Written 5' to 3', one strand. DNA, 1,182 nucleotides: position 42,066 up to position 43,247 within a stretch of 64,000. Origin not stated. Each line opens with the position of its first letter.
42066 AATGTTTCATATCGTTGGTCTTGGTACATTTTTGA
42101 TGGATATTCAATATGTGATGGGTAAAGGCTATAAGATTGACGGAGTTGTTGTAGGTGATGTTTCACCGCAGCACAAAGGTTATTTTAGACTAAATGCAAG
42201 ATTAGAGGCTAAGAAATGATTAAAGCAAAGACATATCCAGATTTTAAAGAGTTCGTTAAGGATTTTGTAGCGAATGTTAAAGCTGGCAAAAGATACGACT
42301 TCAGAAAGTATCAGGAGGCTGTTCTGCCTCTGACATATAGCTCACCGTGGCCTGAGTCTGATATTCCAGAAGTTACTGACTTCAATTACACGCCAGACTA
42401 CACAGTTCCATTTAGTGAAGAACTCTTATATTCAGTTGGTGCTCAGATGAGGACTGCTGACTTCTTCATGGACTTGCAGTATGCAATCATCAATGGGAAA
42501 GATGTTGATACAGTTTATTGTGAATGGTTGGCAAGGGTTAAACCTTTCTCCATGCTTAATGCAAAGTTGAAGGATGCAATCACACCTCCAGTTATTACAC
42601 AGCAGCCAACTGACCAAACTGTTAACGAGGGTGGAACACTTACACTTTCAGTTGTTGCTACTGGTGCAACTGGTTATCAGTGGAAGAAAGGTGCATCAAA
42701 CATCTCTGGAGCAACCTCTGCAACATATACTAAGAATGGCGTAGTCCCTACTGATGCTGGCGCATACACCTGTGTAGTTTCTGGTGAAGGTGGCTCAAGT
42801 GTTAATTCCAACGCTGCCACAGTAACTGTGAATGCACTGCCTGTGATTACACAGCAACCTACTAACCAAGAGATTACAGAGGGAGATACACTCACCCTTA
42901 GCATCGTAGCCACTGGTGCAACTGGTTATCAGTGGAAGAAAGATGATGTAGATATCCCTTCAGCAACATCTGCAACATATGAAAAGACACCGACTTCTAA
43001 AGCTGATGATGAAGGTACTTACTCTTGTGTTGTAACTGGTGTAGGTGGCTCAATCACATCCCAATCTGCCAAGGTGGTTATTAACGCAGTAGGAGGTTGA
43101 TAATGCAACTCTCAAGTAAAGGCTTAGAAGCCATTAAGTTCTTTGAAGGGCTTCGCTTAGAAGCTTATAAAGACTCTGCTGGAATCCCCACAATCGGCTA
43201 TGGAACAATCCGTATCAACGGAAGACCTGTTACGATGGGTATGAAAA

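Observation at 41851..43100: Paralogous gene pair upstream of the endolysin; one copy fused to two tandem Ig-like domains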

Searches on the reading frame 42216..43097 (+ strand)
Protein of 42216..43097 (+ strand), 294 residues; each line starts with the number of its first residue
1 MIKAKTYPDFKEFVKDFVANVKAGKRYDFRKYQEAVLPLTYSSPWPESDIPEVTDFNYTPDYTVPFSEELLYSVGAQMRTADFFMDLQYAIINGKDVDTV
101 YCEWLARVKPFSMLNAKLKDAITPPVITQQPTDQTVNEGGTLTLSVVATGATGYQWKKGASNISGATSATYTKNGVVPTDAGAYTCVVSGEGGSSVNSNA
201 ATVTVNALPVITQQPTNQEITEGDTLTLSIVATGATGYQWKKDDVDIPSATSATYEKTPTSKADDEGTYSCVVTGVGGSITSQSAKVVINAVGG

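Call 5: search_protein_families(library=pfam, proteins=[window:42216-43097:+], max_evalue=1)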
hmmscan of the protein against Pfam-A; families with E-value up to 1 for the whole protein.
window:42216-43097:+ (294 aa): 15 families
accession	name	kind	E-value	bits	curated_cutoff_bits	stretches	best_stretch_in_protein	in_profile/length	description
PF13927.12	Ig_3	-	1.5e-19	70.7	30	2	124-189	1-77/78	Immunoglobulin domain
PF13895.12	Ig_2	-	9.2e-15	55.1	27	2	125-205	2-79/79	Immunoglobulin domain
PF07679.22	I-set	-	9.4e-14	51.7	23.7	2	209-283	1-85/90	Immunoglobulin I-set domain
PF09394.16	Inhibitor_I42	-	9.9e-06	26.2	27.2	2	220-276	2-62/91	Chagasin family peptidase inhibitor I42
PF16680.11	Ig_4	-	1.7e-05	25.8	30.1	1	236-272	13-48/71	T-cell surface glycoprotein CD3 delta chain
PF07686.23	V-set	-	5.6e-05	23.7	26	0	174-205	78-108/109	Immunoglobulin V-set domain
PF00047.31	ig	-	0.00015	22.4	21.8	1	134-195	3-77/81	Immunoglobulin domain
PF22756.2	E217_gp29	-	0.00043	20.7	27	1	203-244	17-58/163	E217 gateway protein gp29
PF16681.11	Ig_5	-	0.00068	20.4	27.3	1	223-274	7-58/82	Ig-like domain on T-cell surface glycoprotein CD3 epsilon chain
PF16706.11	Izumo-Ig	-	0.0066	16.8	26.7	1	164-190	44-70/88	Izumo-like Immunoglobulin domain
PF17957.7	Big_7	-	0.017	16.2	24.1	1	211-271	5-68/70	Bacterial Ig domain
PF18614.7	RNase_II_C_S1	-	0.045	14.1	26.6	1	196-232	10-46/59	RNase II-type exonuclease C-terminal S1 domain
PF17887.7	Jak1_Phl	-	0.049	14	26.1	0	221-266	23-68/140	Jak1 pleckstrin homology-like domain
PF08084.16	PROCT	-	0.34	11.3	23.6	0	225-262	11-48/123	PROCT (NUC072) domain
PF22352.2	K319L-like_PKD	-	0.65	10.5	27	0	217-289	4-82/84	K319L-like, PKD domain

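Call 7: search_protein_families(library=phrogs, proteins=[window:42216-43097:+], max_evalue=0.01)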
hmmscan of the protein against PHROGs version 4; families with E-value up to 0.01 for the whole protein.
window:42216-43097:+ (294 aa): 11 families
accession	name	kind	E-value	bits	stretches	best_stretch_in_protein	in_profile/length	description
phrog_3995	-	tail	1.1e-166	554.4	1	1-293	1-292/294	tail protein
phrog_4069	-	head and packaging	1.8e-28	99.9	2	210-288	34-114/116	Hoc-like head decoration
phrog_2973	-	head and packaging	3.5e-24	86.8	1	119-288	101-279/310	Hoc-like head decoration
phrog_158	-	tail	5.2e-21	76.5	2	128-208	169-254/376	major tail protein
phrog_4463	-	unknown function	4.3e-16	60.1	1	2-119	1-119/123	-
phrog_853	-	tail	5.1e-16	59.6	2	96-207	138-254/254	major tail protein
phrog_20917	-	unknown function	2.7e-13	50.7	2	208-281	118-191/418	-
phrog_3575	-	tail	4.4e-13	50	2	121-205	376-460/461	major tail protein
phrog_9239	-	tail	6.1e-13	49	2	124-212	303-392/741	tail tubular protein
phrog_9363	-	unknown function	0.00054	19.7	0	207-287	416-496/499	-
phrog_3945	-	head and packaging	0.0031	18.4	0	128-204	74-149/152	Hoc-like head decoration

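Call 8: search_solved_structures(query=window:42216-43097:+, max_evalue=0.01, show_alignments=2)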
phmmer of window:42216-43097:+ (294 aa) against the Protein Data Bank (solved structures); distinct sequences matched with E-value up to 0.01: 72 (the best 60 are shown).
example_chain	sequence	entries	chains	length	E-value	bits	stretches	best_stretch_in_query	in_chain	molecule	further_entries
9ncf_S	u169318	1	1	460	9.9e-258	855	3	1-290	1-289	Immunoglobulin-like domain protein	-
9c2d_S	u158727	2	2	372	4.6e-185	616.6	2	1-243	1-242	Tail protein | Putative tail protein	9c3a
9flp_A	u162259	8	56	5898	7.4e-50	173.1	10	123-290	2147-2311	The grappling hook protein A in the bacterium Aureispira sp. CCB-QB1 | The grappling hook protein A (GhpA) in the bacterium Aureispira sp. CCB-QB1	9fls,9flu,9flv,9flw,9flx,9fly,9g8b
6iaa_A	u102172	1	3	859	1.2e-19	73.9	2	178-275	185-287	Roundabout homolog 2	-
5o5g_A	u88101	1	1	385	5.7e-13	52.1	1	168-250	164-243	Roundabout homolog 1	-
5ope_A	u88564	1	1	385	5.7e-13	52.1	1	168-250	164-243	Roundabout homolog 1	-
5k6w_A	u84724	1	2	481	1.3e-12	50.9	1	122-245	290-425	Protein sidekick-1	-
4u7m_A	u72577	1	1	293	3.3e-10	43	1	181-253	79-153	Leucine-rich repeats and immunoglobulin-like domains protein 1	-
8zvi_a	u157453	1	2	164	1.2e-09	41.2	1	131-207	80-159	Decoration protein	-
5lxk_A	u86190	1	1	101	2.9e-09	39.9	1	133-207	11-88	Decoration protein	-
6i9s_A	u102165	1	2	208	1e-08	38.1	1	177-283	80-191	Roundabout homolog 2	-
3k0w_A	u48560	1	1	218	3.1e-08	36.5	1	127-291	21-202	Mucosa-associated lymphoid tissue lymphoma translocation protein 1, isoform 2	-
3dmk_A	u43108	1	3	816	4.4e-08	36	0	116-279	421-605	Down Syndrome Cell Adhesion Molecule (DSCAM) isoform 1.30.30, N-terminal eight Ig domains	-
8a0y_A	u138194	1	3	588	6.3e-08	35.5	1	84-247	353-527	Contactin-2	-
3b43_A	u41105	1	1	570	1.6e-07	34.2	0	181-279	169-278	Titin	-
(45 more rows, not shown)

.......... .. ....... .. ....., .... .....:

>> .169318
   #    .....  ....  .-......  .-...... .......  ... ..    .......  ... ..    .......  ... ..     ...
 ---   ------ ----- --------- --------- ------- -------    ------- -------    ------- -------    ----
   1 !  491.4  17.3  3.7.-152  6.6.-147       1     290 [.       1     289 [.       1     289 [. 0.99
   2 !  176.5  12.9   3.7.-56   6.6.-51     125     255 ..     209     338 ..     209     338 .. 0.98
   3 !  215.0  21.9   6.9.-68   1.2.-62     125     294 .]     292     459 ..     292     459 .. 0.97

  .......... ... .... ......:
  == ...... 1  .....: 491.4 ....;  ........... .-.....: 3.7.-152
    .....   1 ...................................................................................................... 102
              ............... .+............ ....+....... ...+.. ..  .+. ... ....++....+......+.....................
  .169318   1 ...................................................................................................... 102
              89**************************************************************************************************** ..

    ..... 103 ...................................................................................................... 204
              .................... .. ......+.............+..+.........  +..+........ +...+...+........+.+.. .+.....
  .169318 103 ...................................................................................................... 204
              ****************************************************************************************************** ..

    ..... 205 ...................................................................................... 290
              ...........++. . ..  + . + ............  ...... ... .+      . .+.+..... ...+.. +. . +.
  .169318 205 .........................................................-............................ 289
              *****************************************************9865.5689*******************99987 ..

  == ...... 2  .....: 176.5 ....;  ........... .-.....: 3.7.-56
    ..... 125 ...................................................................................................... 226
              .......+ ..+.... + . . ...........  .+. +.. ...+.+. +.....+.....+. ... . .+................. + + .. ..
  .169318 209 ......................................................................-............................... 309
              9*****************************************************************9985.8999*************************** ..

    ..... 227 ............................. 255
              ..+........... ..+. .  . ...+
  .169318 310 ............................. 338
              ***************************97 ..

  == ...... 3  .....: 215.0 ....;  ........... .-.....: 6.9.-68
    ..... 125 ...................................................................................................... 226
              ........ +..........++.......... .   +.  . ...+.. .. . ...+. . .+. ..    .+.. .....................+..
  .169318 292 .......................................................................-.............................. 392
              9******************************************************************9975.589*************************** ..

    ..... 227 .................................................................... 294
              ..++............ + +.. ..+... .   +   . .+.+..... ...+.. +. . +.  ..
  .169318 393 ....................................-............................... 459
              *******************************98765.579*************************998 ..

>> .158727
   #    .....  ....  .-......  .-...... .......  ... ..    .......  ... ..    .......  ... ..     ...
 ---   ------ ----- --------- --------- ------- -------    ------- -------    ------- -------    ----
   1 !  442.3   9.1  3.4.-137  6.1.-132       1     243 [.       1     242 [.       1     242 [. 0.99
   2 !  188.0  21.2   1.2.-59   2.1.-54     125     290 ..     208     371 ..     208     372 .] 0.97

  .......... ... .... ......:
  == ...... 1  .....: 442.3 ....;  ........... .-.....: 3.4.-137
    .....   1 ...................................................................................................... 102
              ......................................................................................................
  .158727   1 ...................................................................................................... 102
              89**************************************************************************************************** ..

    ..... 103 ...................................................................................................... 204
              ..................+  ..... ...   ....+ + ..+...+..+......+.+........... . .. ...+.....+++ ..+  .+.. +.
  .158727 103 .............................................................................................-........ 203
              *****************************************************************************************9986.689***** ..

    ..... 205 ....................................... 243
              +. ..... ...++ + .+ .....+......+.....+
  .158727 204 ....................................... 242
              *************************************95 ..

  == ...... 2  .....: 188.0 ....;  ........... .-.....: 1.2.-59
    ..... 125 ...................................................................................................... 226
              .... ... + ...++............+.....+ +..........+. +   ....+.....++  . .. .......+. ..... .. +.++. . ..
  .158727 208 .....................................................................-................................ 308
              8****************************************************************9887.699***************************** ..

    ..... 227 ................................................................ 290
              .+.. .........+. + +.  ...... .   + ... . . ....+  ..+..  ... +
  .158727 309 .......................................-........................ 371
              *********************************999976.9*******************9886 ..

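Call 62: predict_structure(alignment_id=A3)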
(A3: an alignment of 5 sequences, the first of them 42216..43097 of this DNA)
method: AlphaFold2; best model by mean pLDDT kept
length: 294 residues; sequences in the alignment: 5
mean_pLDDT: 87.1   pTM: 0.58
mean pLDDT of the five models: 87.1, 83.9, 83.2, 81.7, 71.9
residues with pLDDT >= 90: 165; 70-90: 101; 50-70: 23; < 50: 5
segments of 3 or more residues with pLDDT < 50: 105-108
pLDDT, mean of each block of 10 residues (from residue 1): 82 85 87 60 71 85 83 77 88 83 52 74 85 95 95 95 95 95 96 87 95 97 96 96 96 96 95 94 97 73
secondary structure, 60 per line:
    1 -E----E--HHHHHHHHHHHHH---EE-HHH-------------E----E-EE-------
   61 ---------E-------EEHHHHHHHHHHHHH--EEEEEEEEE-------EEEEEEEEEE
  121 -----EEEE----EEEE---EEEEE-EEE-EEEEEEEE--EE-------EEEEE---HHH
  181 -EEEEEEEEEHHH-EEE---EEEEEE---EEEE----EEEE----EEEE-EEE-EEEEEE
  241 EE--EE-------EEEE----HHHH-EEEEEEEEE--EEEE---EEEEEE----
elements in order: H10-22 H80-92 E95-103 E111-120 E126-129 E134-137 E141-145 E147-149 E151-158 E170-174 E182-190 E195-197 E201-206 E210-213 E218-221 E226-229 E231-233 E235-242 E254-257 H262-265 E267-275 E278-281 E285-290

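Call 66: fold_search(model_id=the predicted structure, library=pdb)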
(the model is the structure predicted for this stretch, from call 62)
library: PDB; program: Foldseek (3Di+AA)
matches with E <= 10: 2000; with E <= 0.001: 1251
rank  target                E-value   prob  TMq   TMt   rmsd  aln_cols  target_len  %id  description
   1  9c2d_S                1.4e-16  1.00  0.39  0.92   1.9       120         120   99  Bacteriophage Sf14 Capsid Icosahedral reconstruction (released 2025-02-05)
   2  9ncf_S                5.9e-15  1.00  0.40  0.92   1.9       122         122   87  Icosahedral capsid assembly of phage JohannRWettstein (Bas63) (released 2025-11-19)
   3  6i9s_A                4.1e-14  1.00  0.44  0.65   4.0       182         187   27  hRobo2 Extracellular Domains 2-3 (released 2019-03-13)
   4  3k0w                  4.6e-14  1.00  0.27  0.43  10.4       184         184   27  Crystal structure of the tandem IG-like C2-type 2 domains of the human mucosa-associated lymphoid tissue lymphoma transl (released 2009-10-27)
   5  6iaa_A                4.5e-13  1.00  0.47  0.19   5.9       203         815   27  hRobo2 ectodomain (released 2019-03-13)
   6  4u7m                  9.2e-13  1.00  0.39  0.39   7.4       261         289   15  LRIG1 extracellular domain: Structure and Function Analysis (released 2015-04-08)
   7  2vr9_A                1.1e-12  1.00  0.35  0.47   6.5       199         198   19  Drosophila Robo IG1-2 (tetragonal form) (released 2008-04-08)
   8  5o5g                  1.8e-12  1.00  0.41  0.33   5.4       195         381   22  Robo1 Ig1 to 4 crystal form 1 (released 2018-01-17)
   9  2iep_A                2.5e-12  1.00  0.34  0.48   6.4       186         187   24  Crystal structure of immunoglobulin-like domains 1 and 2 of the receptor tyrosine kinase MuSK (released 2006-11-28)
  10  3pxj_C                3.9e-12  1.00  0.27  0.41  14.2       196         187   20  Tandem Ig repeats of Dlar (released 2011-03-23)
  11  2yd1                  4.6e-12  1.00  0.26  0.39  14.1       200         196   22  Crystal structure of the N-terminal Ig1-2 module of Drosophila Receptor Protein Tyrosine Phosphatase DLAR (released 2011-04-13)
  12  2vra_A                5.1e-12  1.00  0.39  0.52   5.4       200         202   20  Drosophila Robo IG1-2 (monoclinic form) (released 2008-04-08)
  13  2iep_B                5.1e-12  1.00  0.38  0.55   5.6       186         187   23  Crystal structure of immunoglobulin-like domains 1 and 2 of the receptor tyrosine kinase MuSK (released 2006-11-28)
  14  5y32_A                5.7e-12  1.00  0.28  0.38  15.9       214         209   19  Crystal structure of PTP delta Ig1-Ig2 in complex with IL1RAPL1 (released 2017-08-16)
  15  2vr9_B                6.0e-12  1.00  0.34  0.45   7.0       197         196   19  Drosophila Robo IG1-2 (tetragonal form) (released 2008-04-08)
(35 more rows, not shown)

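Call 79: search_protein_families(library=ncbifam, proteins=[window:42216-43097:+], max_evalue=0.01)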
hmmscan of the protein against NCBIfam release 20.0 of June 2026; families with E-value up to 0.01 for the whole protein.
window:42216-43097:+ (294 aa): 0 families
